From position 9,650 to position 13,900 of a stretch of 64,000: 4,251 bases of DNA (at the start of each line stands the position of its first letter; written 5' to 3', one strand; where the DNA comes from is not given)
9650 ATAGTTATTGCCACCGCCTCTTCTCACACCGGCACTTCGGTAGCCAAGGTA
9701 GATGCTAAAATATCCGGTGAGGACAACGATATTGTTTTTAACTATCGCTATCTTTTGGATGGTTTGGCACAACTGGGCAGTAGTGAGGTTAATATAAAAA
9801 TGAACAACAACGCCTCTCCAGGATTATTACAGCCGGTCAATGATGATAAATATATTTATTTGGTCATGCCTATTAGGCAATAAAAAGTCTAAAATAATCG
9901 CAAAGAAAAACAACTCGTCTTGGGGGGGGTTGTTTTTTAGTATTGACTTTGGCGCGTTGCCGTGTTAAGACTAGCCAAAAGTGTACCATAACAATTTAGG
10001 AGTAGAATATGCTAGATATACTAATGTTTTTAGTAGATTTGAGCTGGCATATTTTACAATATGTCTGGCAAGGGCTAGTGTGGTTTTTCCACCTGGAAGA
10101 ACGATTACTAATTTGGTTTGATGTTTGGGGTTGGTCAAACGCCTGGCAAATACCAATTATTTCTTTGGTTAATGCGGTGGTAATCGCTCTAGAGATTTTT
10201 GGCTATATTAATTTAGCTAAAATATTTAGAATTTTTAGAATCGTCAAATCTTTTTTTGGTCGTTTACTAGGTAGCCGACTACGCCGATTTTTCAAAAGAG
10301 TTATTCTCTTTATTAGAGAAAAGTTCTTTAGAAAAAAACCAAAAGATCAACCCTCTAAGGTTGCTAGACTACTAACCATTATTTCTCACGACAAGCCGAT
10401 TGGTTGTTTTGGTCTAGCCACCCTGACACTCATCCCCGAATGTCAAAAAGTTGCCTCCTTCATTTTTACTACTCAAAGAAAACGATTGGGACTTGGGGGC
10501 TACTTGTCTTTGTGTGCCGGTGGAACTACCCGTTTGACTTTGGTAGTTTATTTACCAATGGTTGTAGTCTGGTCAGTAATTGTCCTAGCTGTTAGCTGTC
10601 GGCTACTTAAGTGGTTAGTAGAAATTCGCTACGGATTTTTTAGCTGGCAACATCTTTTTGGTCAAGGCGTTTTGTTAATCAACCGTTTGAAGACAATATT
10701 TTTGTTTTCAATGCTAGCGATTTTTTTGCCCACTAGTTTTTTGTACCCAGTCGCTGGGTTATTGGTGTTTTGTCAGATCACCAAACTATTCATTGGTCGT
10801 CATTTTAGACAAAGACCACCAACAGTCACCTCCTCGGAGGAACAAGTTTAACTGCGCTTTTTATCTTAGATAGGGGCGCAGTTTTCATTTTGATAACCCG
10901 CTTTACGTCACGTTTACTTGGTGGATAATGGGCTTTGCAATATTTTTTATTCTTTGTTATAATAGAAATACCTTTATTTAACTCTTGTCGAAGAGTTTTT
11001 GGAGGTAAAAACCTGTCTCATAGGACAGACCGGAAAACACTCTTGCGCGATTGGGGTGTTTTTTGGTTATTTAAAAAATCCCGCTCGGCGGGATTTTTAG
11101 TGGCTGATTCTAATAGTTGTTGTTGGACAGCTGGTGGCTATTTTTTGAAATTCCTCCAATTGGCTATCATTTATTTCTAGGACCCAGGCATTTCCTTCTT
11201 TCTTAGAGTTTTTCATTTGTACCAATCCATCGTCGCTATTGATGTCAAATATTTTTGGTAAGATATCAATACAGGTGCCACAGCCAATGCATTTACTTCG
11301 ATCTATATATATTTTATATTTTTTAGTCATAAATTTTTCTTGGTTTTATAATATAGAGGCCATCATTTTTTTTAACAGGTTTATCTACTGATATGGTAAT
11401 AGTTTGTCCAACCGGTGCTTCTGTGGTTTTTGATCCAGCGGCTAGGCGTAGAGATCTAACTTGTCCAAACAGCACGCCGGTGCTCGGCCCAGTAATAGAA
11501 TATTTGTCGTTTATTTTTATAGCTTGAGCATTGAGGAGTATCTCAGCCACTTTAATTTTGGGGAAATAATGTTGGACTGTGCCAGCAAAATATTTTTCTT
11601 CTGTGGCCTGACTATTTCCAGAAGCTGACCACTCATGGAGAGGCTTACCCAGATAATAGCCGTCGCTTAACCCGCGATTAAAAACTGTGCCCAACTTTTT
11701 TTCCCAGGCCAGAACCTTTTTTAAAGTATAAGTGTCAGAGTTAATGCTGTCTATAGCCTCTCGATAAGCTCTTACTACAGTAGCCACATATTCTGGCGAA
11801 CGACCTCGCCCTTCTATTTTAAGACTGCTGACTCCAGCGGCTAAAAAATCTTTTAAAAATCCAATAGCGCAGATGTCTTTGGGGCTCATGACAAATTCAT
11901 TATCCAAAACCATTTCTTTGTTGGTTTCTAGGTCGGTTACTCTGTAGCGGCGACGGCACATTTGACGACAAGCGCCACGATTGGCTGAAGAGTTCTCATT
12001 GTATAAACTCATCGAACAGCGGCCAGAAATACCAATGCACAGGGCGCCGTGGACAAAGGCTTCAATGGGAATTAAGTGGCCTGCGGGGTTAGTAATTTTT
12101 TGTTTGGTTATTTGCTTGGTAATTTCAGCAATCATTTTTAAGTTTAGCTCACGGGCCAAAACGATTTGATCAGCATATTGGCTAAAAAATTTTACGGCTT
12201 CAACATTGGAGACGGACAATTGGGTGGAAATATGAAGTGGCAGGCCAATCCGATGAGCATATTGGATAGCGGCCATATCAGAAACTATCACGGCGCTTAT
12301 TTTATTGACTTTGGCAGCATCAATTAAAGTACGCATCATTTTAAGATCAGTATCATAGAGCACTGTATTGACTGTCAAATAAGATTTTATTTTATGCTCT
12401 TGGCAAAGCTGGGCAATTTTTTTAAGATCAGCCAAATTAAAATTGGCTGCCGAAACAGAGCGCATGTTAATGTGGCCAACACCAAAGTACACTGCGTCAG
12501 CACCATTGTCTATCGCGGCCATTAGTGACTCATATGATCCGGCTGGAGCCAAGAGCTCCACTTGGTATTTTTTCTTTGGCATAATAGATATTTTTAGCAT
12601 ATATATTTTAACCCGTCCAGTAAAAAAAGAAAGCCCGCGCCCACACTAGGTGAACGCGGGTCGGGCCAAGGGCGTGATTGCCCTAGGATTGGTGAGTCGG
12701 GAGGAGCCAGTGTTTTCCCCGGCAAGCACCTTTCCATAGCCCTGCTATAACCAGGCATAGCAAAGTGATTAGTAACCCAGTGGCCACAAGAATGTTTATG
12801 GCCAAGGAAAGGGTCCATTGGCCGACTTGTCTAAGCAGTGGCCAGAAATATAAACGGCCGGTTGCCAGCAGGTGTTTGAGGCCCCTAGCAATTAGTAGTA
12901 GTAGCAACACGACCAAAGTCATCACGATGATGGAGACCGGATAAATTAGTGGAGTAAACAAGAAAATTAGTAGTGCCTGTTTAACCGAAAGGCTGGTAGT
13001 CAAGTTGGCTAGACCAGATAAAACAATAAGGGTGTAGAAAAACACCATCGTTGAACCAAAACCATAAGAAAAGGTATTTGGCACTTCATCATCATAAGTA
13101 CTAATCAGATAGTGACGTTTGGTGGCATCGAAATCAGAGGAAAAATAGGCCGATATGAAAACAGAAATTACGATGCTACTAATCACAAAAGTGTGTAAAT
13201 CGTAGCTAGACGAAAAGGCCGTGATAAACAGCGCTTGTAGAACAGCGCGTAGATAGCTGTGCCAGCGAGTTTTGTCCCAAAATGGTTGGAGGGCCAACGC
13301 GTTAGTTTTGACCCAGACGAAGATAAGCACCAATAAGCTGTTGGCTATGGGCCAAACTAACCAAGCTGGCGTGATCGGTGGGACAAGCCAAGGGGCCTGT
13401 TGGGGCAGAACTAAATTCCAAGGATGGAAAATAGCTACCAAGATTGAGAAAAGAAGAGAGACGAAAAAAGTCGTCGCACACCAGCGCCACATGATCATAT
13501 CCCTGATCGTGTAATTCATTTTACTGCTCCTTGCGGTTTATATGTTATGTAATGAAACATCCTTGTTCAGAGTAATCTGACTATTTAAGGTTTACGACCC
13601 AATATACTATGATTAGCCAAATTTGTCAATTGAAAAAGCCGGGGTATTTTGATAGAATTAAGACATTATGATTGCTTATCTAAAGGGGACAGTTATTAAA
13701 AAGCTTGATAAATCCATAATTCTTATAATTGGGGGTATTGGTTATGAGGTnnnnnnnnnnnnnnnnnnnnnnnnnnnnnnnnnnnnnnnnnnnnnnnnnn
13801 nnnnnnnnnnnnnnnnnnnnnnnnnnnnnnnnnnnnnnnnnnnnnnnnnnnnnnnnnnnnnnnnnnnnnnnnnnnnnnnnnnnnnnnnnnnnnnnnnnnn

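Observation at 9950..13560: GC-shifted roughly 3.6 kb block between dnaN and ruvA carrying two unrelated hypothetical polytopic membrane proteins that bracket a U32-peptidase/ferredoxin pair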

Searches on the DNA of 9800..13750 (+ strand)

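Call 61: search_rna_families(source=window, start=9800, end=13750, threshold=evalue, max_evalue=1)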
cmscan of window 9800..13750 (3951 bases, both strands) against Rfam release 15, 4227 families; matches with E-value up to 1: 2.
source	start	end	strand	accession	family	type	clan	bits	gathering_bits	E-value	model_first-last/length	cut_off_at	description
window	10988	11098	+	RF02144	rsmX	Gene;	CL00106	23.9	56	0.16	1-114/114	no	rsmX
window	10849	10930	+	RF02469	Ms_IGR-7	Gene; sRNA;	-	20.3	45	0.78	1-118/118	no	Actinobacteria sRNA Ms_IGR-7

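Call 69: build_rna_model(alignment_id=A5)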
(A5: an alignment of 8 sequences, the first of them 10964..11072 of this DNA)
Model R1 built from alignment A5 (8 sequences, 119 columns); structure: RNAalifold consensus.
model positions 111; base pairs 31; branch points 2; effective number of sequences 1; information 0.591 bits per position. Calibrated on 0.2 Mb of random sequence (short: E-values are rough).
structure used (alignment columns):
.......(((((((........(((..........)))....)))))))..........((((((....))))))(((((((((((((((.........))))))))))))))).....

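Call 70: search_with_rna_model(model_id=R1, sources=[window, L013, L014, L015, L016, L017, L018, L019, L020, L021, L022, L023, L024, L025, L026, L027, L028, L029, L030, L031, L032, L033, L034, L035, L036, L037, L038, L039, L040, L041, L042, L043, L044, L046, L047, L048, L049, L050, L051], max_evalue=1, make_alignment=true)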
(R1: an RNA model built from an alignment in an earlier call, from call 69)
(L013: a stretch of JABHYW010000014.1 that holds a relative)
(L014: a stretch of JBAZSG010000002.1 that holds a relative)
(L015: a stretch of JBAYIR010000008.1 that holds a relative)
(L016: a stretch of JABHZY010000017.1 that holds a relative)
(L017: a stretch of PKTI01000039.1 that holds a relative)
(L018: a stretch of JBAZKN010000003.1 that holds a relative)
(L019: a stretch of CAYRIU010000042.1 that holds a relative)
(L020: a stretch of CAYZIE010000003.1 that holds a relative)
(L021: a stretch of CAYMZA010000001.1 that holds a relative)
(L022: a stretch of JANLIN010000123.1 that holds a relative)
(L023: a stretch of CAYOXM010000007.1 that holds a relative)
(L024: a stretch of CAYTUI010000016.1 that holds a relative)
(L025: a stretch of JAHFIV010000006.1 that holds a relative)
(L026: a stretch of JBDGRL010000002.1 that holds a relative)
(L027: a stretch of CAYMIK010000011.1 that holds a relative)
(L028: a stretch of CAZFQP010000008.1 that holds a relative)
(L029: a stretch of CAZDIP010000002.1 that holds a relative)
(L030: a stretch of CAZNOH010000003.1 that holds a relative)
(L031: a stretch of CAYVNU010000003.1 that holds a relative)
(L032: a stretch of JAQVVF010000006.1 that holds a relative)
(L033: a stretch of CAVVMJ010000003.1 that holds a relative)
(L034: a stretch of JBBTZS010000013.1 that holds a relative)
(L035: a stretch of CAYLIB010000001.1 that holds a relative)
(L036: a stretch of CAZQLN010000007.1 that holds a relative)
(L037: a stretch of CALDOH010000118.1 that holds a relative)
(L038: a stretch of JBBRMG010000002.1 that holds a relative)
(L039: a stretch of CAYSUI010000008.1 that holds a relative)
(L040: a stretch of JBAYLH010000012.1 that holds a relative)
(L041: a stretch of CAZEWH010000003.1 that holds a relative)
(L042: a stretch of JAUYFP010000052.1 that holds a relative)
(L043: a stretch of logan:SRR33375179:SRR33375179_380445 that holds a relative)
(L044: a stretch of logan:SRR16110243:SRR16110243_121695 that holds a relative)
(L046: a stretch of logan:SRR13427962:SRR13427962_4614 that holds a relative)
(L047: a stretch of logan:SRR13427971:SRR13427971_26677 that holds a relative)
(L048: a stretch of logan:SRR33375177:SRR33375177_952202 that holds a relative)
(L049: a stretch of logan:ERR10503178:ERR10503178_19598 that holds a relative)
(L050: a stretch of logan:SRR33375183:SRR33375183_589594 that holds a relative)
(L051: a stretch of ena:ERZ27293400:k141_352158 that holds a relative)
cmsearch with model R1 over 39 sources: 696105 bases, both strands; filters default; matches with E-value up to 1: 28.
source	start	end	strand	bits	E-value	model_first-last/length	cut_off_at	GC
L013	11708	11817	+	131.9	4.1e-28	1-111/111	no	0.41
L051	8324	8437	-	128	3.5e-27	1-111/111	no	0.43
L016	5565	5675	+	127.3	4.9e-27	1-111/111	no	0.41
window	10964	11072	+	126.9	6.2e-27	1-111/111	no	0.39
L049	11074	11186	-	124.8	2e-26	1-111/111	no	0.43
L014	12164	12277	+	124.6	2.2e-26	1-111/111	no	0.46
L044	9725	9833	-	123.3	4.5e-26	1-111/111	no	0.4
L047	3015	3123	-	114.8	4.6e-24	1-111/111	no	0.41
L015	11633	11739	+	108.5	1.4e-22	1-111/111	no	0.42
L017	11427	11552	+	43.5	3.4e-07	1-111/111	no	0.29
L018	11119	11260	+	38.5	5e-06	1-111/111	no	0.35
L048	2704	2737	-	31.4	0.00024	78-111/111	5'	0.44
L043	2828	2861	-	29.9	0.00053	78-111/111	5'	0.44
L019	6340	6457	+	29.3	0.00075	1-111/111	no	0.38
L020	11143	11232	+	28.1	0.0015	1-111/111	no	0.22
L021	6786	6875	+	25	0.0077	1-111/111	no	0.2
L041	11100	11213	+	24.9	0.0081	1-111/111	no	0.27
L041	11165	11260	-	21.4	0.056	1-111/111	no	0.36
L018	6636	6730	+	20.7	0.083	1-111/111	no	0.34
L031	13341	13454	+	18.5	0.27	1-111/111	no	0.31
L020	11185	11269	-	17.8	0.39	1-111/111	no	0.26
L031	176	266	+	16.9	0.65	1-111/111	no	0.46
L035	20608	20695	-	16.5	0.79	1-111/111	no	0.32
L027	12491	12601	-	16.5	0.81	1-111/111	no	0.33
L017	6568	6664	+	16.3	0.87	1-111/111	no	0.25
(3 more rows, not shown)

Alignment A6: 28 matches aligned to the model, 231 columns, each read 5' to 3' on its own strand. Consensus structure (alignment columns), stored with it:
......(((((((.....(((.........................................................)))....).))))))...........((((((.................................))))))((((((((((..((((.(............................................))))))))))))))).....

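Call 71: search_with_rna_model(model_id=R1, sources=[L017, L018, L019, L020, L021, L041], max_evalue=0.001, show_alignments=6)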
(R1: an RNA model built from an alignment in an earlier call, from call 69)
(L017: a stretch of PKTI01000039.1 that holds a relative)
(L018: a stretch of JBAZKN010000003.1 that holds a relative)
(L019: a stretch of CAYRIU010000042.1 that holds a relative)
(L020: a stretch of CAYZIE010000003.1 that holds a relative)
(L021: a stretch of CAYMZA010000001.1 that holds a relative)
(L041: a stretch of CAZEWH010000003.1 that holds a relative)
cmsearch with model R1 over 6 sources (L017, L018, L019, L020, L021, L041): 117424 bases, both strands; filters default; matches with E-value up to 0.001: 4.
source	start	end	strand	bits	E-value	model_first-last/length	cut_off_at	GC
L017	11427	11552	+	43.5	5.7e-08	1-111/111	no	0.29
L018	11119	11260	+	38.5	8.4e-07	1-111/111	no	0.35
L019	6340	6457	+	29.3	0.00013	1-111/111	no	0.38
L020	11143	11232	+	28.1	0.00025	1-111/111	no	0.22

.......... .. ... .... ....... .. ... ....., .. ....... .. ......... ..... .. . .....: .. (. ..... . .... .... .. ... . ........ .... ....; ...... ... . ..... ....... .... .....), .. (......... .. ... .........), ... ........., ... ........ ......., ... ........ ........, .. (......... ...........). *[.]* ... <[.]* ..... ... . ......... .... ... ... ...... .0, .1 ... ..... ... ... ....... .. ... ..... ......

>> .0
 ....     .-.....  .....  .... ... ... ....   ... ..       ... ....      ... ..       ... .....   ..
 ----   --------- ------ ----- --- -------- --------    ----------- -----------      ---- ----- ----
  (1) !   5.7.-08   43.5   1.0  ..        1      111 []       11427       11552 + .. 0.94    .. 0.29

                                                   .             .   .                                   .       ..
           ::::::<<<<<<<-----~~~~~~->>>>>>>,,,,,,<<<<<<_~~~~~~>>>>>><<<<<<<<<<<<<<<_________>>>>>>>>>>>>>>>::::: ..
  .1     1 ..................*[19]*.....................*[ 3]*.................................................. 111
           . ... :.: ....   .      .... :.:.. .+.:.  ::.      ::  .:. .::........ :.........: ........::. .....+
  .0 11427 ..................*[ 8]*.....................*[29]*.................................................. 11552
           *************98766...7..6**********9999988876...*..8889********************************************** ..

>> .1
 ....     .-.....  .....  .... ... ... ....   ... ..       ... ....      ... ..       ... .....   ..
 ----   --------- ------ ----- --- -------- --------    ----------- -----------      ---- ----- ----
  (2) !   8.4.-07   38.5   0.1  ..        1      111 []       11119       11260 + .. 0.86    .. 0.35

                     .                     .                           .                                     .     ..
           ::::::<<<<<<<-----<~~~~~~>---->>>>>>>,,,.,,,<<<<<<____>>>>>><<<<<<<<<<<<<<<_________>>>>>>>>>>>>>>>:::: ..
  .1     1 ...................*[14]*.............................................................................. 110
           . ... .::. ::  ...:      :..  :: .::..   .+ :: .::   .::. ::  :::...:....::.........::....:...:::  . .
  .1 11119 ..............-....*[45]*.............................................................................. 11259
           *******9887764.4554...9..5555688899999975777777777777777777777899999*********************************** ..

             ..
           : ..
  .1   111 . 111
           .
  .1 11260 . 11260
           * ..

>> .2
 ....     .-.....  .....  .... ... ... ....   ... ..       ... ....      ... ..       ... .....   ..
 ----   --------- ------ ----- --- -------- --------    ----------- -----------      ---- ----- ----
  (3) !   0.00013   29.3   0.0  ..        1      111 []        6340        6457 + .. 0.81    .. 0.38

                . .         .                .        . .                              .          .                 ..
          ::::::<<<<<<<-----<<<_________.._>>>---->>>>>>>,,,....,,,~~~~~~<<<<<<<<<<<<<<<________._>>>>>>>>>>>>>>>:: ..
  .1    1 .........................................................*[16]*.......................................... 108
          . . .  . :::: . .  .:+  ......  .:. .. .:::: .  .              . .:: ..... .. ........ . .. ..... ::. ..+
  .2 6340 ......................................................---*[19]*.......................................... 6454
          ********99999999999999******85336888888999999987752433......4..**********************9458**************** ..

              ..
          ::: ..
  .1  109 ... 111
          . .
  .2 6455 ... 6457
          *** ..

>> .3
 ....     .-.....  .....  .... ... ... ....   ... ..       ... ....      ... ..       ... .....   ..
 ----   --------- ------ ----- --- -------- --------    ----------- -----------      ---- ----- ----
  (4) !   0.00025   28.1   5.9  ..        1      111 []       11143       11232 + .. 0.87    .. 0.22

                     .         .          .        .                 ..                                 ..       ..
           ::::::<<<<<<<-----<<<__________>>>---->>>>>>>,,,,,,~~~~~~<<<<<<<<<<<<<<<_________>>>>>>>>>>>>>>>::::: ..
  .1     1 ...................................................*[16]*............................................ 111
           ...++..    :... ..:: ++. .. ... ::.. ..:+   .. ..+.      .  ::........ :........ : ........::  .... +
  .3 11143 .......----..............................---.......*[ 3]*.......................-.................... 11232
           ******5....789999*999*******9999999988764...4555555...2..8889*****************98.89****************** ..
